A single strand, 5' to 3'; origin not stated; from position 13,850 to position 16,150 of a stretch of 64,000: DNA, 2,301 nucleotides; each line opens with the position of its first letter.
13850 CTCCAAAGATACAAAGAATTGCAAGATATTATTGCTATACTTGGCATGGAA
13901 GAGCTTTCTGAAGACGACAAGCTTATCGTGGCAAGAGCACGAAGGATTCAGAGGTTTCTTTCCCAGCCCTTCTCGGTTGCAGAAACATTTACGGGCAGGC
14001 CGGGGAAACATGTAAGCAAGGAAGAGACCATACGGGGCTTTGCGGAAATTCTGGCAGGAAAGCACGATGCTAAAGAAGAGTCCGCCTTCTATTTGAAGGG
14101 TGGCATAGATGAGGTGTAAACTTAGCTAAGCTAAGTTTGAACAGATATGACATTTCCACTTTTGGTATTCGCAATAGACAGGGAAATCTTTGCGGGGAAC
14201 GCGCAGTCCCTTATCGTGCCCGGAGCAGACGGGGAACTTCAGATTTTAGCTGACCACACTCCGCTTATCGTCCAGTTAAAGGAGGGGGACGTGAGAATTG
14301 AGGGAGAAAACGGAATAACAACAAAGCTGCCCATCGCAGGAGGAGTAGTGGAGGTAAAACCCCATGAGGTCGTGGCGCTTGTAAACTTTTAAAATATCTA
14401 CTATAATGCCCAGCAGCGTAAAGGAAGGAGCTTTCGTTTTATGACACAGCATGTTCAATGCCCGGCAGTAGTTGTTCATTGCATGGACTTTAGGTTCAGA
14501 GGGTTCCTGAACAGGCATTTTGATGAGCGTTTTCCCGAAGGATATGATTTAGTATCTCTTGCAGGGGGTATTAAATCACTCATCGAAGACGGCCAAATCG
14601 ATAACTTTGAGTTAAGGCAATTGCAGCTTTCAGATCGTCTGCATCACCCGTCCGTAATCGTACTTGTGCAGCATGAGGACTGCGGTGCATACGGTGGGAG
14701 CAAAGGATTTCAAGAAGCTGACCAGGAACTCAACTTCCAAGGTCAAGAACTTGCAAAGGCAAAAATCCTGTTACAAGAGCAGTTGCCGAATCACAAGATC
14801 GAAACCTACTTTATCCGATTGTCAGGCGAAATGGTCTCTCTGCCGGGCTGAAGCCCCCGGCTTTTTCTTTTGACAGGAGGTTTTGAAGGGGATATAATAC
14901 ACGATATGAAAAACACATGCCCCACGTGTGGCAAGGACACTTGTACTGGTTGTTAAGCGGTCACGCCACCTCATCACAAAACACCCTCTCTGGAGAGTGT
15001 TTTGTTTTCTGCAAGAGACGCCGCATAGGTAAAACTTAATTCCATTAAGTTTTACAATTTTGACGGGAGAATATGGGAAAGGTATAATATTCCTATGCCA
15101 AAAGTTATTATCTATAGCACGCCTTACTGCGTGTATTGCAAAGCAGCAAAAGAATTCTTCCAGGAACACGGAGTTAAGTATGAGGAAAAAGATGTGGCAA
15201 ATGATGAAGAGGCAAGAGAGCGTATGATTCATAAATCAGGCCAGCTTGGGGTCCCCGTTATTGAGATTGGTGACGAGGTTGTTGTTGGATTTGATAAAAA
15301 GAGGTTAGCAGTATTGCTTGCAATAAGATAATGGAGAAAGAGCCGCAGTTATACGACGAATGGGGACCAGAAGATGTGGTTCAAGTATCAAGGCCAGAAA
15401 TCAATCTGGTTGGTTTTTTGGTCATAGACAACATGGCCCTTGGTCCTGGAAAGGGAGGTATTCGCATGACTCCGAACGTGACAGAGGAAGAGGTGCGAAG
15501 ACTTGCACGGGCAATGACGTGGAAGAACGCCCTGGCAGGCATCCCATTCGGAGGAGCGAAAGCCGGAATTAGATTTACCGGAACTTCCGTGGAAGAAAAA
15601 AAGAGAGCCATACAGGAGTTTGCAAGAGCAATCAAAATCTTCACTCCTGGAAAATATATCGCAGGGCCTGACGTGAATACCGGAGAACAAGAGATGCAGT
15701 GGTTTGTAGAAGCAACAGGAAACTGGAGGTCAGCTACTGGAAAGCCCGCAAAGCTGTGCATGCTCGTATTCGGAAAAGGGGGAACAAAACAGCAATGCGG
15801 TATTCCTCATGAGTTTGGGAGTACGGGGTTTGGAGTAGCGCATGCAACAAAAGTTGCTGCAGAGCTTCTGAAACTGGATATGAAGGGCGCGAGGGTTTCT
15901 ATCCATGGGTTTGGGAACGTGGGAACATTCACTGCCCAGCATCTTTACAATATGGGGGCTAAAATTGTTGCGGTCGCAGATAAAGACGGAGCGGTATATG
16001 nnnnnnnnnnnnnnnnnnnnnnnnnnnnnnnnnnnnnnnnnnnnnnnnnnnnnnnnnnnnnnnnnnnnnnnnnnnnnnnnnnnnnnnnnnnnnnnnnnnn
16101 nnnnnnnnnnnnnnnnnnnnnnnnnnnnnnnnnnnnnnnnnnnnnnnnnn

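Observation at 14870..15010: Stand-alone transcription unit for a 16-residue four-cysteine peptide beside the thiol-redox genes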

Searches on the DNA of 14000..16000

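Call 5: search_rna_families(source=window, start=14000, end=16000, threshold=evalue, max_evalue=10)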
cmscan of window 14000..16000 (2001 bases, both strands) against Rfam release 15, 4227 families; matches with E-value up to 10: 6.
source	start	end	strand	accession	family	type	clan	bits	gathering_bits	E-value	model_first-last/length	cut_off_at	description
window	15302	15429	+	RF02114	FAM13A-AS1_1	Gene; lncRNA;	-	19.2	70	2.3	1-118/118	no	FAM13A antisense RNA 1 conserved region 1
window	15019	15069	+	RF01913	mir-2778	Gene; miRNA;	-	18.7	86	2.8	1-77/77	no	mir-2778 microRNA precursor family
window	15585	15610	+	RF01100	PK-BYV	Cis-reg;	-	15.3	50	6.2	1-40/40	no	3'-terminal pseudoknot in BYV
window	15402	15425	-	RF00617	cHP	Cis-reg;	CL00129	15.1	40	9.1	1-45/45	no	Flavivirus capsid hairpin cHP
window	15291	15399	-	RF02706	TeloSII_ncR30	Gene; sRNA;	-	13.9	86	3.2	1-226/226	no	TeloSII non coding RNA 30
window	14208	14325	-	RF02174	SMAD5-AS1_2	Gene; lncRNA;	-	12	50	5.7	1-129/129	no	SMAD5 antisense RNA 1 conserved region 2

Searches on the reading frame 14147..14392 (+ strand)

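Call 4: search_protein_families(library=pfam, proteins=[window:14147-14392:+], max_evalue=0.01)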
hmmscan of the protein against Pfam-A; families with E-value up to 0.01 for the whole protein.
window:14147-14392:+ (81 aa): 1 family
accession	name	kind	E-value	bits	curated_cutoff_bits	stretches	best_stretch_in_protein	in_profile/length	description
PF02823.21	ATP-synt_DE_N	-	4.2e-18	65.6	27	1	7-80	5-78/80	ATP synthase, Delta/Epsilon chain, beta-sandwich domain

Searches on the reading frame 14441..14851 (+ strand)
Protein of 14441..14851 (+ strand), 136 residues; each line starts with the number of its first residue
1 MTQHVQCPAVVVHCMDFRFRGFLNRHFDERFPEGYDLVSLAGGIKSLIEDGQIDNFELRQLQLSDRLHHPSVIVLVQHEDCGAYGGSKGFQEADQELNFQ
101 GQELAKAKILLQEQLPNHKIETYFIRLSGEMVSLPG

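Call 4: search_protein_families(library=pfam, proteins=[window:14441-14851:+], max_evalue=0.01)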
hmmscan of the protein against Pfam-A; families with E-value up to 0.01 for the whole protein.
window:14441-14851:+ (136 aa): 1 family
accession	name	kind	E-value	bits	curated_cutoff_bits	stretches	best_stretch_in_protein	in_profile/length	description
PF20393.3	Pro_CA_2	-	4.1e-10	40.3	30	1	9-128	6-118/125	Putative carbonic anhydrase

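Call 9: find_homologous_proteins(query=window:14441-14848:+, max_evalue=0.00001)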
Query window:14441-14848:+ (136 aa): 92 proteins with E <= 0.00001 among 97 candidates.
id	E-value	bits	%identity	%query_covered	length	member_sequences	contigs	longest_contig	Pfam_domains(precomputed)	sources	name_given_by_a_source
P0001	1.6e-86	305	100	100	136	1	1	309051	PF20393.4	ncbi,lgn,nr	ncbi:MAG: hypothetical protein Q7S62_02305 [bacterium]|nr:hypothetical protein [bacterium]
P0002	5.1e-69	248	86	96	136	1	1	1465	PF20393.4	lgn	-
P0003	1.9e-62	227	77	97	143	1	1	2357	PF20393.4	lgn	-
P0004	4.1e-60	220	73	99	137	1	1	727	PF20393.4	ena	-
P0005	5.8e-55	203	72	98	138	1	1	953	PF20393.4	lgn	-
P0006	1.6e-51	192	65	96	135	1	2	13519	PF20393.4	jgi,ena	-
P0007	1.6e-50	189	63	99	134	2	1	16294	PF20393.4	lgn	-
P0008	2.8e-44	168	61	99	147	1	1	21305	PF20393.4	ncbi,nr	ncbi:MAG: hypothetical protein HYW97_02455 [Candidatus Wildermuthbacteria bacterium]|nr:hypothetical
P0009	2.1e-43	166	58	97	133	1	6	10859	PF20393.4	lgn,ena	-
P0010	8.1e-43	164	55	97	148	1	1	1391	PF20393.4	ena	-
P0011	1.2e-42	163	58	94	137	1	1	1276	PF20393.4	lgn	-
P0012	1.7e-42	163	58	94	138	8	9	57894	PF20393.4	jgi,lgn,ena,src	-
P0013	1.1e-41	160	56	99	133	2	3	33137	PF20393.4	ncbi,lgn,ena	ncbi:MAG: carbonic anhydrase [Patescibacteria group bacterium]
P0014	1.9e-41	159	55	98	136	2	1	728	PF20393.4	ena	-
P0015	4.4e-41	158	57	96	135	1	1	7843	PF20393.4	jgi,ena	-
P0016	8.0e-41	157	57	99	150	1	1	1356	PF20393.4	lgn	-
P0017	1.1e-40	157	55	98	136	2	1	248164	PF20393.4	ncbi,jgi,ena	-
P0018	2.1e-40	156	59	94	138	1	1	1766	PF20393.4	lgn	-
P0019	2.7e-40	155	53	94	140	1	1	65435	PF20393.4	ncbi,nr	ncbi:MAG: hypothetical protein Q8P39_01060 [Candidatus Yanofskybacteria bacterium]|nr:hypothetical p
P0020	3.1e-40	155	56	99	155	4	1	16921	PF20393.4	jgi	-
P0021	3.6e-40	155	54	99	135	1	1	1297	PF20393.4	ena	-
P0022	2.4e-39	152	55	97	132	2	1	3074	PF20393.4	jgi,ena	-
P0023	3.0e-39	152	57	92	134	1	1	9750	PF20393.4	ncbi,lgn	-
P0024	3.2e-39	152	52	96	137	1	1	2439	PF20393.4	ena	-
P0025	4.7e-39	151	54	97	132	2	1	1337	PF20393.4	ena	-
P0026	5.3e-39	151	56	93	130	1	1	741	PF20393.4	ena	-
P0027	8.5e-39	151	55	99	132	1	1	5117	PF20393.4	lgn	-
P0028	1.2e-38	150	54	96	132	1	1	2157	PF20393.4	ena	-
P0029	1.5e-38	150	52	99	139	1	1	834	PF20393.4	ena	-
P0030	1.5e-38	150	52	99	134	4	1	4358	PF20393.4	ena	-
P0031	2.1e-38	149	53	99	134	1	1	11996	PF20393.4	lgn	-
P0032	2.5e-38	149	51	100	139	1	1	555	PF20393.4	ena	-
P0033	5.8e-38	148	56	99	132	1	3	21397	PF20393.4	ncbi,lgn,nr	ncbi:MAG: hypothetical protein HYS60_00090 [Candidatus Wildermuthbacteria bacterium]|nr:hypothetical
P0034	6.3e-38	148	53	99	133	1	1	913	PF20393.4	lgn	-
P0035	8.9e-38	147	56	96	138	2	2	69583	PF20393.4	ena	-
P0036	1.1e-37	147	54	99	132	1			PF20393.4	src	-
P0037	1.5e-37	147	54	98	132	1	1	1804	PF20393.4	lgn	-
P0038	1.6e-37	147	54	98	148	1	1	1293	PF20393.4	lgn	-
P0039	2.6e-37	146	54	99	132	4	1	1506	PF20393.4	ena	-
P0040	3.1e-37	146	53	99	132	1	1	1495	PF20393.4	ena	-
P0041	4.6e-37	145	53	99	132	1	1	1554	PF20393.4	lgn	-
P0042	6.1e-37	145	53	99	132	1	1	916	PF20393.4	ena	-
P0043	6.2e-37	145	53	99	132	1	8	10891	PF20393.4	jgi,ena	-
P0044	9.4e-37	144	54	99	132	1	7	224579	PF20393.4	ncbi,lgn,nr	ncbi:MAG: hypothetical protein HYU04_02500 [Candidatus Wildermuthbacteria bacterium]|nr:hypothetical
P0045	1.3e-36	144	52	98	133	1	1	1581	PF20393.4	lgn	-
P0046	1.6e-36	143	51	97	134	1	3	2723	PF20393.4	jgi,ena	-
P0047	1.8e-36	143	51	99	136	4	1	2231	PF20393.4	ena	-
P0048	2.5e-36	143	51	99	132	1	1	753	PF20393.4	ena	-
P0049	2.8e-36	142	54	97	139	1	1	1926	PF20393.4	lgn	-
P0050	2.9e-36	142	53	94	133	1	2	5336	PF20393.4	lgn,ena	-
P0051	4.4e-36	142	52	99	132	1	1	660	PF20393.4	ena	-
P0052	6.7e-36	141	52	94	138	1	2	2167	PF20393.4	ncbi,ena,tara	tara:strand:- start:255 stop:671 length:417 start_codon:yes stop_codon:yes gene_type:complete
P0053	6.9e-36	141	51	95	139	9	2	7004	PF20393.4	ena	-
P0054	1.5e-35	140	53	94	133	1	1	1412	PF20393.4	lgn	-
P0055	1.7e-35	140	50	98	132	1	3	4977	PF20393.4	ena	-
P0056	2.0e-35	140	54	92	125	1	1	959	PF20393.4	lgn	-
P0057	2.5e-35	139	50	97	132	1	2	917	PF20393.4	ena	-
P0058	4.6e-35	139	51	95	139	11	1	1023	PF20393.4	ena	-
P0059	1.6e-34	137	52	97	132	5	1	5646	PF20393.4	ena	-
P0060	1.9e-34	137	50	95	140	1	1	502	PF20393.4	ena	-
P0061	3.5e-34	136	51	97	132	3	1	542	PF20393.4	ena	-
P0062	4.5e-34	135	53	99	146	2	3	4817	PF20393.4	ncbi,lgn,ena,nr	ncbi:hypothetical protein IIB97_00540 [Patescibacteria group bacterium]|nr:hypothetical protein [Pat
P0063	2.7e-33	133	51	99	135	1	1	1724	PF20393.4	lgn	-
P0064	3.4e-33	132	52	92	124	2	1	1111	PF20393.4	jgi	jgi:hypothetical protein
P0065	5.9e-33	132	49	96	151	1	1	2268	PF20393.4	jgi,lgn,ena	-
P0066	6.2e-33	132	49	99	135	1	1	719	PF20393.4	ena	-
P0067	1.4e-32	130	50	97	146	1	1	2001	PF20393.4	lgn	-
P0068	1.4e-32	130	53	97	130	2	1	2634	PF20393.4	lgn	-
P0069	1.9e-32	130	52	99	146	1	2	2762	PF20393.4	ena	-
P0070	2.9e-32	129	50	94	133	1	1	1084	PF20393.4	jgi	jgi:carbonic anhydrase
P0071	3.2e-32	129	53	90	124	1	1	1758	PF20393.4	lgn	-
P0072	3.9e-32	129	49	94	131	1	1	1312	PF20393.4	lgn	-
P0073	1.4e-31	127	50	99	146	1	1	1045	PF20393.4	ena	-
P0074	4.2e-31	126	51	94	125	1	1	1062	PF20393.4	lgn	-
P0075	5.0e-30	122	47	97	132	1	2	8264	PF20393.4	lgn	-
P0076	1.0e-29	121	49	99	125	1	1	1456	PF20393.4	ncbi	-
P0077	1.4e-29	121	47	94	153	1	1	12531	PF20393.4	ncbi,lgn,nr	ncbi:MAG: hypothetical protein Q8P55_00900 [bacterium]|nr:hypothetical protein [bacterium]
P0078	2.3e-29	120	46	97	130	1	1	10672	PF20393.4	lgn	-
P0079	2.4e-29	120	49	99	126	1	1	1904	PF20393.4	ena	-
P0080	1.6e-27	114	47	99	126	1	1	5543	PF20393.4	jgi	jgi:carbonic anhydrase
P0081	7.3e-17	80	35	93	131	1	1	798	PF20393.4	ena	-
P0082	2.8e-16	78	40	89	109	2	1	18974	PF20393.4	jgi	jgi:carbonic anhydrase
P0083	1.2e-14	72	36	99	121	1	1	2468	PF20393.4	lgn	-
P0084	2.1e-14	72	36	85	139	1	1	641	PF20393.4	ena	-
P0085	2.3e-14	72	37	94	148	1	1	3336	PF20393.4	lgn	-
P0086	2.3e-14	71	35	94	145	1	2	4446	PF00484.25,PF20393.4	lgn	-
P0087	5.6e-13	67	33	88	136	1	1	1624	PF20393.4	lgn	-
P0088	1.3e-12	66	35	87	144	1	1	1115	PF20393.4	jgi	jgi:carbonic anhydrase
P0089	2.9e-12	65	36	93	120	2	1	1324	PF20393.4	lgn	-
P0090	6.3e-11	60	34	82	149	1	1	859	PF20393.4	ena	-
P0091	6.8e-10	57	34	82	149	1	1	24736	PF20393.4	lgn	-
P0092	1.8e-6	46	32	90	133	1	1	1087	PF20393.4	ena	-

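Call 10: find_encoding_contigs(protein=P0002, flank=5000, max_places=3)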
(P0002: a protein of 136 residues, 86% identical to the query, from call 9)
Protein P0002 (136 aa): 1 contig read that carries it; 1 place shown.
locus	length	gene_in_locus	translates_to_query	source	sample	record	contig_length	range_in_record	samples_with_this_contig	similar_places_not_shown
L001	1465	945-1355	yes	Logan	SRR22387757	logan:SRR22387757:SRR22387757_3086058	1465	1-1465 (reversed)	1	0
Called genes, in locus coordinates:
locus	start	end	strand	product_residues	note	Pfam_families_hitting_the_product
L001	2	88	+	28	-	?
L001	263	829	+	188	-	PF09970:DUF2204 (weak)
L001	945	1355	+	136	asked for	PF20393:Pro_CA_2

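Call 11: find_encoding_contigs(protein=P0003, flank=5000, max_places=3)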
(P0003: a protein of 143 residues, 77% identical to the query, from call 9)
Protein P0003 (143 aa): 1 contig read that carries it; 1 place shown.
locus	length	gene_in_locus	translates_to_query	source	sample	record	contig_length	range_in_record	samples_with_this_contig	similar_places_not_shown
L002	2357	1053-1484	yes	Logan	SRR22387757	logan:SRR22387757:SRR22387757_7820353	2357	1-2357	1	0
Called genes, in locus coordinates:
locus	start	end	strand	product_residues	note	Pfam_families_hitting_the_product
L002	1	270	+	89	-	?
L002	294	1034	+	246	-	PF01797:Y1_Tnp (weak)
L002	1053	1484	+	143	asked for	PF20393:Pro_CA_2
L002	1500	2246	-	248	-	PF14023:Bestrophin-like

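Call 12: find_encoding_contigs(protein=P0006, flank=5000, max_places=3)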
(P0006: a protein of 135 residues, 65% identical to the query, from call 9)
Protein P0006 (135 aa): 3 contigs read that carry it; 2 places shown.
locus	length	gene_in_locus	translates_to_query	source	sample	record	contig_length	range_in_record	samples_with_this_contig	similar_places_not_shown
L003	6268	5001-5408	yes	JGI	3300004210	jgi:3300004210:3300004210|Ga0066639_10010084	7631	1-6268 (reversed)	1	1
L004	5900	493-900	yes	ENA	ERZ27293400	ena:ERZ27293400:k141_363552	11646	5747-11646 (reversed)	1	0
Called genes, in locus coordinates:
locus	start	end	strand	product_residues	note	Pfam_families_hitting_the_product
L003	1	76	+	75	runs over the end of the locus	PF00137:ATP-synt_C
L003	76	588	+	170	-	PF00430:ATP-synt_B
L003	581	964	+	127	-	PF00213:OSCP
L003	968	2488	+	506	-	PF02874:ATP-synt_ab_N, PF00006:ATP-synt_ab, PF00306:ATP-synt_ab_C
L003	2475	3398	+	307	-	PF00231:ATP-synt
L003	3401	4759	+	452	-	PF02874:ATP-synt_ab_N, PF00006:ATP-synt_ab, PF22919:ATP-synt_VA_C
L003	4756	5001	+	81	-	PF02823:ATP-synt_DE_N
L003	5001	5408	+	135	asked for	PF20393:Pro_CA_2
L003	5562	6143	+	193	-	PF02525:Flavodoxin_2 (weak), PF03358:FMN_red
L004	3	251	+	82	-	?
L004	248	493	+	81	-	PF02823:ATP-synt_DE_N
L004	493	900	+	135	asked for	PF20393:Pro_CA_2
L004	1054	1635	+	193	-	PF02525:Flavodoxin_2 (weak), PF03358:FMN_red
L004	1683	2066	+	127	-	-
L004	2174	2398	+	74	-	-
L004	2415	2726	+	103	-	PF12840:HTH_20, PF13412:HTH_24 (weak), PF01022:HTH_5, PF01047:MarR (weak)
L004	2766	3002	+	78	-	PF00462:Glutaredoxin, PF13417:GST_N_3 (weak)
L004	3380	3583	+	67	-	-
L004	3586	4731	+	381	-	PF02812:ELFV_dehydrog_N, PF00208:ELFV_dehydrog, PF02826:2-Hacid_dh_C (weak)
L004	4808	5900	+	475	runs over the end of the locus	PF00479:G6PD_N, PF02781:G6PD_C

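Call 18: find_related_loci(query=A1, collection=genome_contigs, flank=6000)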
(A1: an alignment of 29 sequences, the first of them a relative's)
Query A1 (136 aa) in genome_contigs; peptide patterns used: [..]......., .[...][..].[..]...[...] (x = any residue, [..] = any of these).
122 stretches matched a pattern; 94 encode a relative of the query (tblastn E <= 1e-3); the best 80 are kept; 80 distinct loci.
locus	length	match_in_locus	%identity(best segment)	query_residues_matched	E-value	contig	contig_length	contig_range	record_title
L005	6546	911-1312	63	1-134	2e-54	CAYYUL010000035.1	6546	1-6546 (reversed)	MAG TPA_asm: uncultured Candidatus Saccharibacteria bacterium isolate SRP269290_co2_270 genome assembly, contig: NODE_17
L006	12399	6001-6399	56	1-134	1e-47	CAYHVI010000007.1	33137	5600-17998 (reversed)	MAG TPA_asm: uncultured Candidatus Saccharibacteria bacterium isolate ERP119705_co17_966 genome assembly, contig: NODE_1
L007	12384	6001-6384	57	7-134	2e-46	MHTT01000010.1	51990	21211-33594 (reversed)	MAG: Candidatus Wildermuthbacteria bacterium RIFCSPHIGHO2_01_FULL_49_22b rifcsphigho2_01_scaffold_1768, whole genome sho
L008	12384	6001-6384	53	7-134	3e-45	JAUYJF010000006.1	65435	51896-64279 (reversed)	MAG: Candidatus Yanofskybacteria bacterium isolate C24_metabat.bin.125 C24_k141_301742, whole genome shotgun sequence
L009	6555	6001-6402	51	1-134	8e-45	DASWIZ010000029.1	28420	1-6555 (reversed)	MAG TPA_asm: Candidatus Paceibacterota bacterium isolate SMAG_U2882 k141_256092, whole genome shotgun sequence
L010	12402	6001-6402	51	1-134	2e-43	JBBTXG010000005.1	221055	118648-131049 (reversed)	MAG: Patescibacteria group bacterium isolate H51-bin334_1 H51_bin334_1_000000000005, whole genome shotgun sequence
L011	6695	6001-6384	55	7-134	1e-43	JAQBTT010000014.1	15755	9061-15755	MAG: bacterium isolate casp150-mb.125 NODE_9647_length_15755_cov_0.082333, whole genome shotgun sequence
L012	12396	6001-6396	56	1-134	4e-43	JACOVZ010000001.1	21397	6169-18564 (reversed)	MAG: Candidatus Wildermuthbacteria bacterium isolate NC_groundwater_113_Ag_S-0.2um_46_29 S_p2_S4_170907_scaffold_19870,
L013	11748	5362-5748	51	6-134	4e-41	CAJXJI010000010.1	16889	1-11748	TPA_asm: uncultured bacterium isolate SRR5494785_bin.37_MetaBAT_v2.12.1_MAG genome assembly, contig: NODE_1365_length_16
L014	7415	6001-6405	50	1-134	8e-41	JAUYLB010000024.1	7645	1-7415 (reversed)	MAG: bacterium isolate C24_metabat.bin.233 C24_k141_186061, whole genome shotgun sequence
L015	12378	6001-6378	50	7-134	4e-39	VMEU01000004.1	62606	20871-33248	MAG: Parcubacteria group bacterium Greene0416_39 Greene041639_scaffold_878, whole genome shotgun sequence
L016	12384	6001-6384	50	6-134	4e-39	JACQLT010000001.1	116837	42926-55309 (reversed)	MAG: Parcubacteria group bacterium isolate NC_groundwater_1210_Ag_S-0.1um_50_592 S_p1_S3_coassembly_k141_74112, whole ge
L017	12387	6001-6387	47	3-132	1e-38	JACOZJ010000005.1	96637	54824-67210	MAG: Candidatus Wildermuthbacteria bacterium isolate NC_groundwater_202_Ag_S-0.1um_47_23 S4_GD2017_2_S1_scaffold_607, wh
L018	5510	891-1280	47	7-136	9e-38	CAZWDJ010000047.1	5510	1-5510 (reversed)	MAG TPA_asm: uncultured Candidatus Saccharibacteria bacterium isolate binchicken_co38_1375 genome assembly, contig: NODE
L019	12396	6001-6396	47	1-134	3e-37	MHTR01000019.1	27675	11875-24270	MAG: Candidatus Wildermuthbacteria bacterium RIFCSPHIGHO2_01_FULL_48_25 rifcsphigho2_01_scaffold_7187, whole genome shot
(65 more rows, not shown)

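Call 24: search_protein_families(library=pfam, proteins=[L007:6615-7184:+, L007:7189-7500:+, L007:7967-8770:+, L007:5277-5717:+, L004:1683-2066:+, L004:2174-2398:+, L004:3380-3583:+], max_evalue=1)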
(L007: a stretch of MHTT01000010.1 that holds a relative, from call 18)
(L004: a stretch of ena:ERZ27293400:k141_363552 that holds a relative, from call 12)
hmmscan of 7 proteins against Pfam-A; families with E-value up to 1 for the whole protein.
L007:6615-7184:+ (189 aa): 2 families
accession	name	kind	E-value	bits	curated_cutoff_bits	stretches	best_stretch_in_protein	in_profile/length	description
PF03358.20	FMN_red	-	1.4e-30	106.3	24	1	9-143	5-147/152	NADPH-dependent FMN reductase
PF02525.22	Flavodoxin_2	-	0.00016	21.9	27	1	10-98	6-104/198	Flavodoxin-like fold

L007:7189-7500:+ (103 aa): 11 families
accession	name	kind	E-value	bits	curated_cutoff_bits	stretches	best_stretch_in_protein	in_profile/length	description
PF01022.26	HTH_5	-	1.1e-09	38.5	22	1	30-70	1-40/47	Bacterial regulatory protein, arsR family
PF12840.13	HTH_20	-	4.1e-08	33.5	27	1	28-70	1-43/51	Helix-turn-helix domain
PF13412.12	HTH_24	-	3.4e-05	23.8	21.9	1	30-70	2-42/48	Winged helix-turn-helix DNA-binding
PF24038.1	DUF7347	-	0.025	15.3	27.6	1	24-45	4-25/77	Domain of unknown function (DUF7347)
PF13384.12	HTH_23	-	0.041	14.2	24.6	1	32-64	6-36/50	Homeodomain-like domain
PF00126.33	HTH_1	-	0.048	14.1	26.6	1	34-70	4-38/60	Bacterial regulatory helix-turn-helix protein, lysR family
PF09339.16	HTH_IclR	-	0.087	13.1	22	1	34-71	6-44/52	IclR helix-turn-helix domain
PF01047.28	MarR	-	0.11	12.9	24.6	1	31-78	3-50/59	MarR family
PF00356.27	LacI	-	0.12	12.6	27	1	49-81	3-35/46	Bacterial regulatory proteins, lacI family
PF25212.1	HVO_A0114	-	0.17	12.1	27.6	1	31-82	22-73/84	HVO_A0114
PF12727.12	PBP_like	-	0.2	11.3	27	1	54-103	146-193/193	PBP superfamily domain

L007:7967-8770:+ (267 aa): 3 families
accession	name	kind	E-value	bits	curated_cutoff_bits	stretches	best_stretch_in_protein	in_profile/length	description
PF02683.22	DsbD_TM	-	1.9e-13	50.7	27.1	1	8-240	5-215/219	Cytochrome C biogenesis protein transmembrane domain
PF13386.12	DsbD_2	-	1.7e-10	41.5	24.9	1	10-236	2-197/199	Cytochrome C biogenesis protein transmembrane region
PF11139.14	SfLAP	-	0.0012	18.7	35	1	54-204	26-167/213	Sap, sulfolipid-1-addressing protein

L007:5277-5717:+ (146 aa): 1 family
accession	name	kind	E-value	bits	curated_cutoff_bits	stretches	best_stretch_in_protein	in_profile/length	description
PF00293.34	NUDIX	-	1.8e-20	73.8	21.1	1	9-133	3-132/134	NUDIX domain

L004:1683-2066:+ (127 aa): 1 family
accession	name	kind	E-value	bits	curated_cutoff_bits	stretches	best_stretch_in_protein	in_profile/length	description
PF05568.16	ASFV_J13L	-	0.44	10.7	23.6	1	10-42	36-68/189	African swine fever virus J13L protein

L004:2174-2398:+ (74 aa): 4 families
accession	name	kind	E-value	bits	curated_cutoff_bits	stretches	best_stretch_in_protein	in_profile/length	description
PF07295.17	DUF1451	-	0.0001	23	26.1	1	13-56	99-141/146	Zinc-ribbon containing domain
PF07562.20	NCD3G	-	0.028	14.7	38.9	1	27-56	25-52/54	Nine Cysteines Domain of family 3 GPCR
PF07699.19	Ephrin_rec_like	-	0.028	14.6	23.1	1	24-56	5-35/48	Tyrosine-protein kinase ephrin type A/B receptor-like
PF11781.13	Zn_ribbon_RRN7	-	0.21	11.7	27.1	1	25-36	18-29/32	Zinc-finger of RNA-polymerase I-specific TFIIB, Rrn7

L004:3380-3583:+ (67 aa): 2 families
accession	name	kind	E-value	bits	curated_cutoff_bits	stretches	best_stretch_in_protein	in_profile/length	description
PF23600.1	DUF7139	-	0.015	15.3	30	1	4-64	22-80/150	Domain of unknown function (DUF7139)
PF16478.10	DUF5055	-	0.068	13.8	25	1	19-50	50-81/105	Domain of unknown function (DUF5055)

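Call 50: search_protein_families(library=ncbifam, proteins=[window:14441-14851:+, L007:6615-7184:+, L007:7189-7500:+], max_evalue=1)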
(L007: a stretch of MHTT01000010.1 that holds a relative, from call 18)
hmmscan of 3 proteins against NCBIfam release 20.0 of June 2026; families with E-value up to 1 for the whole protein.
window:14441-14851:+ (136 aa): 0 families

L007:6615-7184:+ (189 aa): 4 families
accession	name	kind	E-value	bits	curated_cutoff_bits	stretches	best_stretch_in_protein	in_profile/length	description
NF007859.0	PRK10569.1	equivalog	9.6e-08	32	225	1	19-101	15-95/191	NADPH-dependent FMN reductase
TIGR03567.1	FMN_reduc_SsuE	equivalog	3.4e-07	30.3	164.05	1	12-101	7-94/171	NADPH-dependent FMN reductase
TIGR04037.1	LLM_duo_CE1759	subfamily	8.2e-05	22.4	175.9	1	66-129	67-131/199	CE1759 family FMN reductase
TIGR03566.1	FMN_reduc_MsuE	equivalog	0.00069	19.4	212.5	1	18-100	13-97/174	FMN reductase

L007:7189-7500:+ (103 aa): 10 families
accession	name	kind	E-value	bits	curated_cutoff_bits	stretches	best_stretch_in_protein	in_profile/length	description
NF033788.1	HTH_metalloreg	subfamily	4.3e-20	71.3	55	1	24-92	4-72/77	metalloregulator ArsR/SmtB family transcription factor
NF033789.1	repress_SdpR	subfamily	1.4e-11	44.1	100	1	24-89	1-65/79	autorepressor SdpR family transcription factor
NF007528.0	PRK10141.1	subfamily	2.6e-07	30.5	97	1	24-90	9-75/117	metalloregulator ArsR/SmtB family transcription factor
NF041413.1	ArsR_Rv2640c_fam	equivalog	6.4e-07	29.8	155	1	22-91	33-104/118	Rv2640c family ArsR-like transcriptional regulator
NF045707.1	Dbac_1936_reg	equivalog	2e-06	27.7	115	1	23-90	9-75/99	ArsR/SmtB-type metalloregulator TsoR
NF052532.1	TransRegPagRBaca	equivalog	0.002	18.2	170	1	27-102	23-95/99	transcriptional repressor PagR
NF004062.0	PRK05576.1-5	equivalog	0.017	14.5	194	1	4-79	68-138/219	cobalt-factor II C(20)-methyltransferase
NF047906.1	CdPbTransRegCmtR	equivalog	0.032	14.2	150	1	26-97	16-85/104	Cd(II)/Pb(II)-sensing metalloregulatory transcriptional regulator CmtR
NF011188.0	PRK14594.1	equivalog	0.093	12.7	174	1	32-97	30-91/166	16S rRNA-processing protein RimM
TIGR04176.1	MarR_EPS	equivalog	0.11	12.5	88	1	31-68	4-41/105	MarR family EPS-associated transcriptional regulator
